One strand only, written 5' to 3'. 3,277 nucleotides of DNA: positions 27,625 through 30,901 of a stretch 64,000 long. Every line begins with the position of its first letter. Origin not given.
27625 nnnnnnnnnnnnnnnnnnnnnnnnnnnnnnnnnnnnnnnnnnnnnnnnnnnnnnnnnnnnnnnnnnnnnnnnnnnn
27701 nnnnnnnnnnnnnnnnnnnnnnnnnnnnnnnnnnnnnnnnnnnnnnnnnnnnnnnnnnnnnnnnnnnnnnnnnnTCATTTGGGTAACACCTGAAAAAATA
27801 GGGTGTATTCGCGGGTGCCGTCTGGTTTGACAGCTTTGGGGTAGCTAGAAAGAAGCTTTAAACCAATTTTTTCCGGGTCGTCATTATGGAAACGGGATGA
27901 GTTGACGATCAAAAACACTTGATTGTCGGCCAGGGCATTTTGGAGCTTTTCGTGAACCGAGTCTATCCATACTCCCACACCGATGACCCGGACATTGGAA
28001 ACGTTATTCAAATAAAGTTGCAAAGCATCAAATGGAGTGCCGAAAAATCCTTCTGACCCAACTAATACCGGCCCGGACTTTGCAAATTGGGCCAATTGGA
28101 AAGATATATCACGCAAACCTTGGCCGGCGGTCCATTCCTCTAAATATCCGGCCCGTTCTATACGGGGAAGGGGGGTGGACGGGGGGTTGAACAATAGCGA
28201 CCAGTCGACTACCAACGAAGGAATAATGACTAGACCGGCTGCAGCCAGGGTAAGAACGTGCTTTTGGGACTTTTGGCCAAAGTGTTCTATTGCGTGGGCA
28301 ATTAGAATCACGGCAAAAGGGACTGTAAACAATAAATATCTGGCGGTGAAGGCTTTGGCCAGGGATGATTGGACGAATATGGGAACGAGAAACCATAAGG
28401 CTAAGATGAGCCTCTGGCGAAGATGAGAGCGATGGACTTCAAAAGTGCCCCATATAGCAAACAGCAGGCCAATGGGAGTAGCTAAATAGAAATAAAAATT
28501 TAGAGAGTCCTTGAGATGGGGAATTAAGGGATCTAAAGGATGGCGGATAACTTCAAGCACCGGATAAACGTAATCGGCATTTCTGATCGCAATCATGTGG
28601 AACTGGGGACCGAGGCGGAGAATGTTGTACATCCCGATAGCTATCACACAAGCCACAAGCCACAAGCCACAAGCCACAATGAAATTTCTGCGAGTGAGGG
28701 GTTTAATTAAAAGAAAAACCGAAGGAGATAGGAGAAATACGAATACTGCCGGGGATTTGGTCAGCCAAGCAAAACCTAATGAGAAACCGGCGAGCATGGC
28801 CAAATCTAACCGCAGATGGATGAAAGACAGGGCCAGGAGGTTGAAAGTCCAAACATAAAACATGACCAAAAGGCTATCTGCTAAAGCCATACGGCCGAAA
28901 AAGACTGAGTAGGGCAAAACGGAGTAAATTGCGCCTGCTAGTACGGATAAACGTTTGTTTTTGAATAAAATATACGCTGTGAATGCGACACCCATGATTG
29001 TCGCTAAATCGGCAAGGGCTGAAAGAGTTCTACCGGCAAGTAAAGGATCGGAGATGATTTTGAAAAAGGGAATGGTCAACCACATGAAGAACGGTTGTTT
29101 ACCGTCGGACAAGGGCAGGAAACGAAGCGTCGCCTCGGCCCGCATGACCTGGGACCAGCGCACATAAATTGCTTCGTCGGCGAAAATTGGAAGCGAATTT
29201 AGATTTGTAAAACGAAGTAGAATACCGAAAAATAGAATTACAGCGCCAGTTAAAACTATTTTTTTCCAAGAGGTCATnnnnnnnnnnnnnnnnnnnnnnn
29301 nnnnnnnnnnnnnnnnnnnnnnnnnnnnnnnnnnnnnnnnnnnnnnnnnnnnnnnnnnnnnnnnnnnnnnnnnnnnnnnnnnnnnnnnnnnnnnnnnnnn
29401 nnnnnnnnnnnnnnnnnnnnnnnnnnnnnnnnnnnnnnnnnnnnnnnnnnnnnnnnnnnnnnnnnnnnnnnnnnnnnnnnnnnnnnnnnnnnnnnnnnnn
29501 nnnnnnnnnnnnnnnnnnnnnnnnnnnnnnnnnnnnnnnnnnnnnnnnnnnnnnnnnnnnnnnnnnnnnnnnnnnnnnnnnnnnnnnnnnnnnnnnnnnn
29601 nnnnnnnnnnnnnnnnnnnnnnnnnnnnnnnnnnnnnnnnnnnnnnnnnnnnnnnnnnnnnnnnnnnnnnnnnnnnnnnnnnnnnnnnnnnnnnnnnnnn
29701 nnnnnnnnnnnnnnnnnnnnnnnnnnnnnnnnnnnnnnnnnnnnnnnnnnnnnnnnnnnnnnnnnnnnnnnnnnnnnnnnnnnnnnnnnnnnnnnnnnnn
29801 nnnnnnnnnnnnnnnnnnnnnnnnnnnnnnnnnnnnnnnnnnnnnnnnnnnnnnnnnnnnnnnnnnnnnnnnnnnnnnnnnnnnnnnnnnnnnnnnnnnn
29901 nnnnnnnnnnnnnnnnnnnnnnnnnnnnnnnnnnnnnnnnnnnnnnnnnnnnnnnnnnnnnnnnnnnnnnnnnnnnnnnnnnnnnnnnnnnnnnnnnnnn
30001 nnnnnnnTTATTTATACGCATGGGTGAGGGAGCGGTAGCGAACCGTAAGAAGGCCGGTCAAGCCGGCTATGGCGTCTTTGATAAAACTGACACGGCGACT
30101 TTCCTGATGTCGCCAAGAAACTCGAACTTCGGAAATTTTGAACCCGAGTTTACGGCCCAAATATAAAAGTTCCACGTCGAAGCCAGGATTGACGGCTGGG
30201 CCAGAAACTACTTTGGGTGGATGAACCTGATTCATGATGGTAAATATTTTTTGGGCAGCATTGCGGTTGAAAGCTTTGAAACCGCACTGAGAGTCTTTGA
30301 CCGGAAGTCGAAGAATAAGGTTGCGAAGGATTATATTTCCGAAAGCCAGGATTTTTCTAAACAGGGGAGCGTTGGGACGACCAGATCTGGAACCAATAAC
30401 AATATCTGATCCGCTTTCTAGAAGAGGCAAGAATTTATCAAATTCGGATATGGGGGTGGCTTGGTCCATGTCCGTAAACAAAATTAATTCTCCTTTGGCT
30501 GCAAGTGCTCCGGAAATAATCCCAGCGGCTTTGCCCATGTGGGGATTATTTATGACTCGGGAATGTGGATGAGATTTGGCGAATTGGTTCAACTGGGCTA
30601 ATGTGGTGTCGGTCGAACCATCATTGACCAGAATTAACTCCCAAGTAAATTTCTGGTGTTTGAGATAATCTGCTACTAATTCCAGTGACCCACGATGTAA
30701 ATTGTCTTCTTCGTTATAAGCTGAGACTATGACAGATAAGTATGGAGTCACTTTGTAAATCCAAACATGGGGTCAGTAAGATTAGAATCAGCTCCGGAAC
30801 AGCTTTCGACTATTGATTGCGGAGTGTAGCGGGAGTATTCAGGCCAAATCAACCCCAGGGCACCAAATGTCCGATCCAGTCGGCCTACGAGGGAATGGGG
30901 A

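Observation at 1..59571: About 58 kb envelope-glycosylation super-cluster built on lipid-linked sugar donors plus GT-C transferases, with a complete dTDP-rhamnose pathway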

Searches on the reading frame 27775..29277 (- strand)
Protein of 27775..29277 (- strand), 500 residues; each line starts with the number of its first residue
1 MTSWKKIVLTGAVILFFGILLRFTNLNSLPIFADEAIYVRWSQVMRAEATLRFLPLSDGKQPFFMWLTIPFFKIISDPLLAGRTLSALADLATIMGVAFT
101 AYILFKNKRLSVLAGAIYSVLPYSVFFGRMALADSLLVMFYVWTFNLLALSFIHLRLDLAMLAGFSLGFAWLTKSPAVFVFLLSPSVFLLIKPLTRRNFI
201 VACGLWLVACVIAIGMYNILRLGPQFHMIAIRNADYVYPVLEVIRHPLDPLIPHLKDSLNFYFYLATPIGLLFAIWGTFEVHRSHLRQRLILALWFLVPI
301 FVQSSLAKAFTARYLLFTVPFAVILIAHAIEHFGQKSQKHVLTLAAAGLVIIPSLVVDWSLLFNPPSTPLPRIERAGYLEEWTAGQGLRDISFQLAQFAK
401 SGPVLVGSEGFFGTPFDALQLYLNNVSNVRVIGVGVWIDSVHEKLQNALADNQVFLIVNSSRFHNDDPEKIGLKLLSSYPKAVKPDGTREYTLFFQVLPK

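Call 7: search_protein_families(library=pfam, proteins=[window:27775-29277:-], max_evalue=0.01)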
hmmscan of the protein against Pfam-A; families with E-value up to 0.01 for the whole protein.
window:27775-29277:- (500 aa): 2 families
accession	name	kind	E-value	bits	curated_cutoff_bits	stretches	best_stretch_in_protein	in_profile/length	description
PF13231.12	PMT_2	-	1.1e-11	45.7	26.1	1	62-214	4-152/160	Dolichyl-phosphate-mannose-protein mannosyltransferase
PF02366.24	PMT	-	3.1e-07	30.6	22.7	1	59-185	61-193/245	Dolichyl-phosphate-mannose-protein mannosyltransferase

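Call 18: search_solved_structures(query=A1, max_evalue=1, show_alignments=1)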
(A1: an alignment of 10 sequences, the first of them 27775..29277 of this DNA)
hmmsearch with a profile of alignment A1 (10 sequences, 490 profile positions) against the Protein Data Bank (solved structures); distinct sequences matched with E-value up to 1: 3.
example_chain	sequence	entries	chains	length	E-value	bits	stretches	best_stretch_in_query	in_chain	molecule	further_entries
5ezm_A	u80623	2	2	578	1.6e-07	34.1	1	11-371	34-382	4-amino-4-deoxy-L-arabinose transferase or related glycosyltransferases of PMT family | 4-amino-4-deoxy-L-arabinose (L-Ara4N) transferase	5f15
23gf_B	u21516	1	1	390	0.031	16.6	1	64-349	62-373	GPI mannosyltransferase 1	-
23gx_B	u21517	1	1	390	0.051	15.9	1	65-349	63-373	GPI mannosyltransferase 1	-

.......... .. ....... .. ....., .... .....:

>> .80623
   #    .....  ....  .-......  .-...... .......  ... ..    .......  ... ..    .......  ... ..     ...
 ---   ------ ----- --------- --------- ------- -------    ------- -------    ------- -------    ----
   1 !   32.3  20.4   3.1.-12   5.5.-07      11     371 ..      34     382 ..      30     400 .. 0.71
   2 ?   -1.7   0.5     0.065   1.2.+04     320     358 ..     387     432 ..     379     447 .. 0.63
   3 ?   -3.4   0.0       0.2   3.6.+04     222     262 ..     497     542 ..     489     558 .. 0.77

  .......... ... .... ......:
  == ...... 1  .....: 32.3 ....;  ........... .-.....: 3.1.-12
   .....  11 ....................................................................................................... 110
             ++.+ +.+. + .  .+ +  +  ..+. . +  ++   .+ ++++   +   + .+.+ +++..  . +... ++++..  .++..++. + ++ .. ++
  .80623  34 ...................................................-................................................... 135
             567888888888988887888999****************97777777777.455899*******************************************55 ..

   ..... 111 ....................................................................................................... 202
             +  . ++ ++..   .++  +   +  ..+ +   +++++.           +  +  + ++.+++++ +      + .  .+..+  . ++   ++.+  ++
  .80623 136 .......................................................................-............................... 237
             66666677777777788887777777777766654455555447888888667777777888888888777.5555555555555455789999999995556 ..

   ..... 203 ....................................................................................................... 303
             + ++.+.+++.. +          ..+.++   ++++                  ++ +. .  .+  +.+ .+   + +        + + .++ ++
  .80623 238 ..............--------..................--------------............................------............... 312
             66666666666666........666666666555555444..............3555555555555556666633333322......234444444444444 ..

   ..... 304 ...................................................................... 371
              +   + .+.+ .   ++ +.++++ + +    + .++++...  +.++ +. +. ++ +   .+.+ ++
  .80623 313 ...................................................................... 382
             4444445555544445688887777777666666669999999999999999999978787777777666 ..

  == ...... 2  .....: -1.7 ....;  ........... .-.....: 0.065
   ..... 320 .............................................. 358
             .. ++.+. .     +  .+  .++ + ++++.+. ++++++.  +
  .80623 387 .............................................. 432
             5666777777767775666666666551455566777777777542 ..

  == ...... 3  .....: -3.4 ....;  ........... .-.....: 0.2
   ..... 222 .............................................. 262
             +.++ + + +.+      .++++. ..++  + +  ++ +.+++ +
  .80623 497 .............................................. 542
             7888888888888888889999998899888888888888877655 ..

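Call 40: search_protein_families(library=ncbifam, proteins=[window:27775-29277:-], max_evalue=0.01)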
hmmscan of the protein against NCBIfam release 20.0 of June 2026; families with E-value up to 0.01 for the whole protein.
window:27775-29277:- (500 aa): 2 families
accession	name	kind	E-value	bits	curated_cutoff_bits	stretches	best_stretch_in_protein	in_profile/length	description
TIGR03663.1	TIGR03663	subfamily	4.2e-07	29.4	126.25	1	11-191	4-180/435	flippase activity-associated protein Agl23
NF052499.1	MnslTaseMT1671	equivalog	0.00089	17.8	900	1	63-346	81-363/523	mannosyltransferase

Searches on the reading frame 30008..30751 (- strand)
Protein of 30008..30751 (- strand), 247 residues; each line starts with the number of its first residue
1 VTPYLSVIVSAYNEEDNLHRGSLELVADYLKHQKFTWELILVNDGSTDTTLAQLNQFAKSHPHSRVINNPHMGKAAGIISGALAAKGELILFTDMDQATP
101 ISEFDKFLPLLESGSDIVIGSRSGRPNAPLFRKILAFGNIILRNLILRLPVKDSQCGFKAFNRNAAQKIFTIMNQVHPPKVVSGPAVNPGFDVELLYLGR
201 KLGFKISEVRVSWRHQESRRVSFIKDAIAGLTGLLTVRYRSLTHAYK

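Call 7: search_protein_families(library=pfam, proteins=[window:30008-30751:-], max_evalue=0.01)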
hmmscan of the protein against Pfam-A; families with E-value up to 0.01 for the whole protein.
window:30008-30751:- (247 aa): 3 families
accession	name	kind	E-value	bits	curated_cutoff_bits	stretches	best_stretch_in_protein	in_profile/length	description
PF00535.33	Glycos_transf_2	-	6.5e-24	85.2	23.3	1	6-170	1-168/168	Glycosyl transferase family 2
PF10111.15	Glyco_tranf_2_2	-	9.2e-07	29.1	27.3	1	7-112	2-107/276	Glycosyltransferase like family 2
PF13641.12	Glyco_tranf_2_3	-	3.2e-05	24.5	27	1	4-113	2-114/230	Glycosyltransferase like family 2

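Call 14: search_protein_families(library=ncbifam, proteins=[window:30008-30751:-], max_evalue=0.001)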
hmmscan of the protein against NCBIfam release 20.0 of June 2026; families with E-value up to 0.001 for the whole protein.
window:30008-30751:- (247 aa): 16 families
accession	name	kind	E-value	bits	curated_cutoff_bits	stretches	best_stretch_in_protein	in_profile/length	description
NF047588.1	GlcsyltransPgfSStrep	equivalog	1.1e-20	74.1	500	1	5-173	3-171/308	glycosyltransferase PgfS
NF007482.0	PRK10073.1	equivalog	4.8e-14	52.1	423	1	2-100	5-99/334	glycosyltransferase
TIGR03937.1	PgaC_IcaA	equivalog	8.4e-14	51.3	422.3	1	3-96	45-135/407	poly-beta-1,6-N-acetyl-D-glucosamine synthase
NF041875.1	EPS_EpsD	equivalog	3.2e-13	49.8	370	1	5-121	1-115/325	exopolysaccharide biosynthesis glycosyltransferase EpsD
NF007986.1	PRK10714.1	equivalog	2.6e-12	46.4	529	1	5-167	8-170/316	undecaprenyl-phosphate 4-deoxy-4-formamido-L-arabinose transferase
TIGR04283.1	glyco_like_mftF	equivalog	2.2e-10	40.5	182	1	5-103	1-89/221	TIGR04283 family arsenosugar biosynthesis glycosyltransferase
NF053739.1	GlytfEpsEBac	equivalog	5.4e-09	35.4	450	1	3-116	1-112/265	glycosyltransferase EpsE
NF041391.1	DPhHxTase_Halo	equivalog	7.4e-09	34.9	375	1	11-170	3-154/213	dolichyl-phosphate hexose transferase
TIGR04182.1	glyco_TIGR04182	equivalog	4.5e-08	32.8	325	1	7-169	4-159/293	S-layer glycoprotein N-glycosyltransferase AglJ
NF058614.1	PPMAGASynPpgS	equivalog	1.1e-07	31.5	370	1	7-175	4-171/226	polyprenyl-phospho-N-acetylgalactosaminyl synthase PpgS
NF047683.1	TeichurnBiosyTuaG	equivalog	2.4e-07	30.7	400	1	2-108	5-108/252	teichuronic acid biosynthesis protein TuaG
NF038302.1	EPS_HpsE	equivalog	2.9e-07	29.7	300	1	5-98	3-98/307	hormogonium polysaccharide biosynthesis glycosyltransferase HpsE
NF010496.0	PRK13915.1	equivalog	5.6e-06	25.7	262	1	5-105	33-135/307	glucosyl-3-phosphoglycerate synthase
TIGR03965.1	mycofact_glyco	equivalog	3.9e-05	22.7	280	1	6-98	77-166/467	mycofactocin biosynthesis glycosyltransferase MftF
NF050050.1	ProtGlycPglI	equivalog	0.0005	19.5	500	1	3-98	2-95/306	GalNAc(5)-diNAcBac-PP-undecaprenol beta-1,3-glucosyltransferase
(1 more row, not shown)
